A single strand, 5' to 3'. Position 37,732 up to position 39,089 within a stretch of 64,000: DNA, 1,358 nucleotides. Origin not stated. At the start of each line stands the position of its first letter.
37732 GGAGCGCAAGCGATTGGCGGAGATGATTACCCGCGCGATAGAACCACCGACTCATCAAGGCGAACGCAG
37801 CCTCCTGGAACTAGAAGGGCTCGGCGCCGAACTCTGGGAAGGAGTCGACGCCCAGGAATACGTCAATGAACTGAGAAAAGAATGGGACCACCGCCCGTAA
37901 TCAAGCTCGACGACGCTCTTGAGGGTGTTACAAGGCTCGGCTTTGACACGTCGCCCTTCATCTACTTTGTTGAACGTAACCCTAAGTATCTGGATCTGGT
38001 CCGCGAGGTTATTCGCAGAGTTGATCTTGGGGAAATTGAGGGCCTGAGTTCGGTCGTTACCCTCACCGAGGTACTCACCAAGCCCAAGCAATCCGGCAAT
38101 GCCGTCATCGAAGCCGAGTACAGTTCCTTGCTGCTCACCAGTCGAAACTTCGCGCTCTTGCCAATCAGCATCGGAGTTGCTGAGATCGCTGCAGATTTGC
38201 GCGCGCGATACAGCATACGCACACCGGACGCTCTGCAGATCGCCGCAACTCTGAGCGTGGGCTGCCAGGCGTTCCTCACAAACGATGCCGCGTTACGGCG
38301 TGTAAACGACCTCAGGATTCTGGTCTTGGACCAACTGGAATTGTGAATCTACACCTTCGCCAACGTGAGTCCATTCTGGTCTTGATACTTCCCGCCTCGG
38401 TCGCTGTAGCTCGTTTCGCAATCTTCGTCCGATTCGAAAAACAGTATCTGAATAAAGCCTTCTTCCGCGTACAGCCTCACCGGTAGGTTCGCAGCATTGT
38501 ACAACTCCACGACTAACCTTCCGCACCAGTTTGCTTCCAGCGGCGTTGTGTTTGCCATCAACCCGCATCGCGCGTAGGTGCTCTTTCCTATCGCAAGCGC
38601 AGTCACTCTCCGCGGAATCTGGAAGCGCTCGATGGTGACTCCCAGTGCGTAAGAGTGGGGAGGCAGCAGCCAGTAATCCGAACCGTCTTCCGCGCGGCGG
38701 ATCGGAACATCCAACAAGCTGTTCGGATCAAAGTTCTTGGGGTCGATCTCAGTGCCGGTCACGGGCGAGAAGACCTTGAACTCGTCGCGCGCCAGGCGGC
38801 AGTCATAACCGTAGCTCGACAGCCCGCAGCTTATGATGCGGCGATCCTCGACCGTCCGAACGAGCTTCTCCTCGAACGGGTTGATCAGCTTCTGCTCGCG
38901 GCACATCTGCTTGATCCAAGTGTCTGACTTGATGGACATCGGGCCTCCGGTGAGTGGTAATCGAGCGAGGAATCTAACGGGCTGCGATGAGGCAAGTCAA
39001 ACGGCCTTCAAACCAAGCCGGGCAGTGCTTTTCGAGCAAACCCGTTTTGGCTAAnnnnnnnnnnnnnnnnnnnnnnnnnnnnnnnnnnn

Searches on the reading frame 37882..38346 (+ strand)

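Call 8: search_protein_families(library=pfam, proteins=[window:37882-38346:+])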
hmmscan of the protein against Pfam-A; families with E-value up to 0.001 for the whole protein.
window:37882-38346:+ (154 aa): 1 family
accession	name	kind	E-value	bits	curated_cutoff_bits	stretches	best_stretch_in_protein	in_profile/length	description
PF01850.27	PIN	-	7.8e-16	59.2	23.6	1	22-142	4-118/120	PIN domain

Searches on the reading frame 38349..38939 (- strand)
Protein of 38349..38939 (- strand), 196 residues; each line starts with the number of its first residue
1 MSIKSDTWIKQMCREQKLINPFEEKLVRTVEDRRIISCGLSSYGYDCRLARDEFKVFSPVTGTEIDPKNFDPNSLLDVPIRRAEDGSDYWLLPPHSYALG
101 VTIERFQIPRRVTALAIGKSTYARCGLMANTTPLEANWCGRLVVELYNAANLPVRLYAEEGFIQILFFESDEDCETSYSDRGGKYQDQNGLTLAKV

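Call 8: search_protein_families(library=pfam, proteins=[window:38349-38939:-])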
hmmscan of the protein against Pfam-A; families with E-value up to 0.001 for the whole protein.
window:38349-38939:- (196 aa): 1 family
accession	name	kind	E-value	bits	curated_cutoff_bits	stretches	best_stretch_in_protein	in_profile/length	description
PF22769.1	DCD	-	3.3e-26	92.7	27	1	3-169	1-152/153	dCTP deaminase-like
